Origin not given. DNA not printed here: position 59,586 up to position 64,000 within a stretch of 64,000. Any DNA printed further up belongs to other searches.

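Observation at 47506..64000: Tightly packed 9-gene minus-strand operon: giant surface proteins, T9SS cargo, OmpA-domain OM protein and its own signalling module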

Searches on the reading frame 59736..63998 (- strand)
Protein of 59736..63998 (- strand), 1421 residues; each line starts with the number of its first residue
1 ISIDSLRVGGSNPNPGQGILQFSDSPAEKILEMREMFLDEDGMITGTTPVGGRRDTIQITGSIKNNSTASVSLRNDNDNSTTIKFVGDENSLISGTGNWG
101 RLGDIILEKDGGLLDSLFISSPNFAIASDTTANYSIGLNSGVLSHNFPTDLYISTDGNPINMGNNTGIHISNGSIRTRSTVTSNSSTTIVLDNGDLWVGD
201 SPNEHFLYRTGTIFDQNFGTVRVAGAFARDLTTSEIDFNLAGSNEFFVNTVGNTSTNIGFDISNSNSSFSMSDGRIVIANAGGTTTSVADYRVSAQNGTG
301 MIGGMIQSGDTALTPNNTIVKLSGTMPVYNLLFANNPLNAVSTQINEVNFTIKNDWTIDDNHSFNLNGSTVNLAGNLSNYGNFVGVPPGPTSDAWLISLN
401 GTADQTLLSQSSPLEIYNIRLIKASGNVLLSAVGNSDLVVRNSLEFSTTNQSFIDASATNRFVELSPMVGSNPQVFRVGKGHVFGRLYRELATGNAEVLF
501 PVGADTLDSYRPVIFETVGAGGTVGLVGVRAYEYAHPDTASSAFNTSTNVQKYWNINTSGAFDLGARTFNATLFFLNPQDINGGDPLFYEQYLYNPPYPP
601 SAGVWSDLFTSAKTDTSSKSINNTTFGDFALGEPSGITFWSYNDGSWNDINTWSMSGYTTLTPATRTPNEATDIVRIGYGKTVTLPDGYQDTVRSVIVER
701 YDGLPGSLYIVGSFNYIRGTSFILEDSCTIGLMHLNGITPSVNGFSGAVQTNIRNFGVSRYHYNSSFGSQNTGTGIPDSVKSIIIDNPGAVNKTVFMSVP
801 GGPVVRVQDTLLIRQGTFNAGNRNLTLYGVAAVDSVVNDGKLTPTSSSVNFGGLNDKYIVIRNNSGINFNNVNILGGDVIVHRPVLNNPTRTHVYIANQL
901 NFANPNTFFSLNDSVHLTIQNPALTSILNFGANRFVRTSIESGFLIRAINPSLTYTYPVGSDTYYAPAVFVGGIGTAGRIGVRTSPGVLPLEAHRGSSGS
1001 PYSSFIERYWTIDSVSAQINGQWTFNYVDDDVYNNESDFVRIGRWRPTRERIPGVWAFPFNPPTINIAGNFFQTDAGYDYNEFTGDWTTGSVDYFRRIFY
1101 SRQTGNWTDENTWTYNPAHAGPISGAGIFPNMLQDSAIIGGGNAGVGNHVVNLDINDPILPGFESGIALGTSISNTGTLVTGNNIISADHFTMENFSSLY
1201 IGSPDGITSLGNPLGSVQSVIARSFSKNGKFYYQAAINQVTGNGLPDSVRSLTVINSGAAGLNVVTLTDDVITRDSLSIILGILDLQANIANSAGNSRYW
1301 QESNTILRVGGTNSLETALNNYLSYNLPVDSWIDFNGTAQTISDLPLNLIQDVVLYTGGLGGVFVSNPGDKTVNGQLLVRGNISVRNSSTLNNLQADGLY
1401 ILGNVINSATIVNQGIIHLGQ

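Call 5: search_protein_families(library=pfam, proteins=[window:59736-63998:-], max_evalue=0.01)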
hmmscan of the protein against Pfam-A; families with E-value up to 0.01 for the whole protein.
window:59736-63998:- (1421 aa): 0 families

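Call 6: search_protein_families(library=ncbifam, proteins=[window:59736-63998:-], max_evalue=0.01)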
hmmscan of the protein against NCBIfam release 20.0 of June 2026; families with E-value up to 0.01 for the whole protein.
window:59736-63998:- (1421 aa): 0 families

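Call 25: find_homologous_proteins(query=window:59736-63998:-)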
Query window:59736-63998:- (1421 aa): 2 proteins with E <= 0.001 among 8000 candidates.
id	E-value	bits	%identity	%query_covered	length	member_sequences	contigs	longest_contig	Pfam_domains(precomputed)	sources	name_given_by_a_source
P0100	0.0e+0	1167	44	100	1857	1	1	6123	PF20009.5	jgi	jgi:hypothetical protein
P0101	0.0e+0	1129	49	78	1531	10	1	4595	-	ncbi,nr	ncbi:MAG TPA: hypothetical protein PK762_09760, partial [Candidatus Kapabacteria bacterium]|nr:hypot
